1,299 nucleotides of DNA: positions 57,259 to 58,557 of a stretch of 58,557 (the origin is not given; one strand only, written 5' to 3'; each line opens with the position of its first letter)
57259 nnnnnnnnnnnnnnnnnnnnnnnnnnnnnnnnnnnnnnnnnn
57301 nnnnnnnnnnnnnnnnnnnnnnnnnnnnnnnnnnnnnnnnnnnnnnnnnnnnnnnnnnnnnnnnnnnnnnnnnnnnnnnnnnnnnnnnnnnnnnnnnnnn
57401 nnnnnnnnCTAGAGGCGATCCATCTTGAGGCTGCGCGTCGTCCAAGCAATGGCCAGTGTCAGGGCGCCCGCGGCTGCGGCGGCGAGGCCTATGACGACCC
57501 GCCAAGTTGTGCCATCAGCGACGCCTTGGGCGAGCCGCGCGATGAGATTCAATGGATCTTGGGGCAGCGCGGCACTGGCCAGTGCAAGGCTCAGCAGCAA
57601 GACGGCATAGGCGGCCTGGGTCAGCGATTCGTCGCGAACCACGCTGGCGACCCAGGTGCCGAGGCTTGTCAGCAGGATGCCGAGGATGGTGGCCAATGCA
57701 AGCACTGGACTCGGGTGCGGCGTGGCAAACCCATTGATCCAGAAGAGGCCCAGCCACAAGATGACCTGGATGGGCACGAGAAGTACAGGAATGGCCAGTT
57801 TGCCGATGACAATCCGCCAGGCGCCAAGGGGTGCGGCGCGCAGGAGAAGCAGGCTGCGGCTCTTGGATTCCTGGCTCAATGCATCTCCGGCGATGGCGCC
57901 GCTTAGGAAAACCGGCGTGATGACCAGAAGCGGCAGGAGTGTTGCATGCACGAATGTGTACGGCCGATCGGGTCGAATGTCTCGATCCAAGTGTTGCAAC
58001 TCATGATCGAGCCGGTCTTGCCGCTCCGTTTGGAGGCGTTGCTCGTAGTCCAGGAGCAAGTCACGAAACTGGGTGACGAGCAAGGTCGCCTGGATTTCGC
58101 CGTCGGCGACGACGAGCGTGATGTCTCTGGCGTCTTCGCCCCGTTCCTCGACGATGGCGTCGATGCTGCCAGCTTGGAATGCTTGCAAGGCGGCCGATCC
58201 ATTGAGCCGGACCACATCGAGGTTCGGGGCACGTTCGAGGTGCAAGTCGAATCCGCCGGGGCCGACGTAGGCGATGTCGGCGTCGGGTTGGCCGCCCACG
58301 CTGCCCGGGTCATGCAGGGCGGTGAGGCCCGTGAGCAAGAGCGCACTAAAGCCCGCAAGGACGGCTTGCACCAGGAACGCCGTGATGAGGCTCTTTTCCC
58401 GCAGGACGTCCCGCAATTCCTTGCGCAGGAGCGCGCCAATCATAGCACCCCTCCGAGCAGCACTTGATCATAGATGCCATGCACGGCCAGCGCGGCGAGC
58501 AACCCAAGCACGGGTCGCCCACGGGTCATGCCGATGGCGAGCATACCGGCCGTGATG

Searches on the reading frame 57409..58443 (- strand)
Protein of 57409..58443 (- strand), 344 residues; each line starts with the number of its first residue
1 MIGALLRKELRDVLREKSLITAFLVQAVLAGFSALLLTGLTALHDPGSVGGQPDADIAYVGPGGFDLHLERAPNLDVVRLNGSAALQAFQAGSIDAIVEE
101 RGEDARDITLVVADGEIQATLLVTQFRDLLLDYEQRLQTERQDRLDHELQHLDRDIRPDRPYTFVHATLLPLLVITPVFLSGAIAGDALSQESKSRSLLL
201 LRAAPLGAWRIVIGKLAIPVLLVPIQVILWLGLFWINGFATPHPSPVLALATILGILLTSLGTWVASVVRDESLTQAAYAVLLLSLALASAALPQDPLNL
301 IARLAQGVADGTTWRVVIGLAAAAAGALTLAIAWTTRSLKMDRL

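Call 37: search_protein_families(library=pfam, proteins=[window:57409-58443:-], max_evalue=0.00001)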
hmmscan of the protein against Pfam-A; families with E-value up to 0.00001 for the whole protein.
window:57409-58443:- (344 aa): 3 families
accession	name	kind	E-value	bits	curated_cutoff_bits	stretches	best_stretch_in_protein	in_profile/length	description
PF12698.13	ABC2_membrane_3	-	6.2e-13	49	31.6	1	52-291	29-287/347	ABC-2 family transporter protein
PF12679.13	ABC2_membrane_2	-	6e-10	39.3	27.2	1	4-293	2-202/283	ABC-2 family transporter protein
PF01061.29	ABC2_membrane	-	2.9e-07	30.7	26.9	1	172-291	54-178/211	ABC-2 type transporter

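Call 76: find_homologous_proteins(query=window:57409-58443:-, max_evalue=1e-40)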
Query window:57409-58443:- (344 aa): 120 proteins with E <= 1e-40 among 8000 candidates.
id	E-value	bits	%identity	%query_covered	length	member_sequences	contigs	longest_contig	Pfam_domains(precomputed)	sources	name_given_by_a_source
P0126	6.7e-212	721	100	100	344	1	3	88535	PF12679.14,PF01061.30,PF12698.14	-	-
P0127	8.3e-141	487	69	100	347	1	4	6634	PF12679.14,PF01061.30,PF12698.14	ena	-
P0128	1.9e-130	453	66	100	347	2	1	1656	PF12679.14,PF01061.30,PF12698.14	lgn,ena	-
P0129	5.9e-118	412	61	100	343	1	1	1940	PF12679.14,PF01061.30,PF12698.14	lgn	-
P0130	2.4e-113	397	60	99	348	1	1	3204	PF12679.14,PF12698.14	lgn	-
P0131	8.0e-111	389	55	99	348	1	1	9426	PF12679.14,PF12698.14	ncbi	-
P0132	2.0e-109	384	60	99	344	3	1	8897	PF12679.14,PF12730.14,PF12698.14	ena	-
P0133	2.7e-109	384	57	100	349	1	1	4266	PF12679.14,PF12698.14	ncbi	-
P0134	6.4e-109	382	55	99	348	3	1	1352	PF12679.14,PF12698.14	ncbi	-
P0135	2.4e-108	380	58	99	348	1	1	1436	PF12679.14,PF12698.14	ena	-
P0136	5.0e-108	379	59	88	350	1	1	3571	PF12679.14,PF12698.14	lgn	-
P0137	2.4e-107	377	59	89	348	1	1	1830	PF12679.14,PF12730.14,PF12698.14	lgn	-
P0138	1.1e-106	375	55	100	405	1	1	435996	PF12679.14,PF01061.30,PF12698.14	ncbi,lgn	-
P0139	1.4e-106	375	57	100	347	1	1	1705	PF12679.14,PF12698.14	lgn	-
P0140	3.9e-106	373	56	100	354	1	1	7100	PF12679.14,PF12698.14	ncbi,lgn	-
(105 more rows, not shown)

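Call 77: find_encoding_contigs(protein=window:57409-58443:-, flank=3000, max_places=5)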
Protein window:57409-58443:- (344 aa): 3 contigs read that carry it; 2 places shown.
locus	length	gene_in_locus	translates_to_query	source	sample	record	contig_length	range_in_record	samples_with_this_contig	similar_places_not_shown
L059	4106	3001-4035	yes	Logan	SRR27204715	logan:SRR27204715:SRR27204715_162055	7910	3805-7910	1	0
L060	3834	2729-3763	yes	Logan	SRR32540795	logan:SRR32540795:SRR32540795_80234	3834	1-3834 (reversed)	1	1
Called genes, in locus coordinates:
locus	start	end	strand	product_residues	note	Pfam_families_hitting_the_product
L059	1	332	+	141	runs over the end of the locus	PF23477:zf_Tbcl_2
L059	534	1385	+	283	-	PF00005:ABC_tran, PF13304:AAA_21 (faint)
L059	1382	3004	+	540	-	PF12698:ABC2_membrane_3 (weak)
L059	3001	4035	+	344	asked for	PF12679:ABC2_membrane_2, PF12698:ABC2_membrane_3, PF01061:ABC2_membrane (weak)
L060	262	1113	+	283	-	PF00005:ABC_tran, PF13304:AAA_21 (faint)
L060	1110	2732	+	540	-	PF12698:ABC2_membrane_3 (weak)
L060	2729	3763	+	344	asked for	PF12679:ABC2_membrane_2, PF12698:ABC2_membrane_3, PF01061:ABC2_membrane (weak)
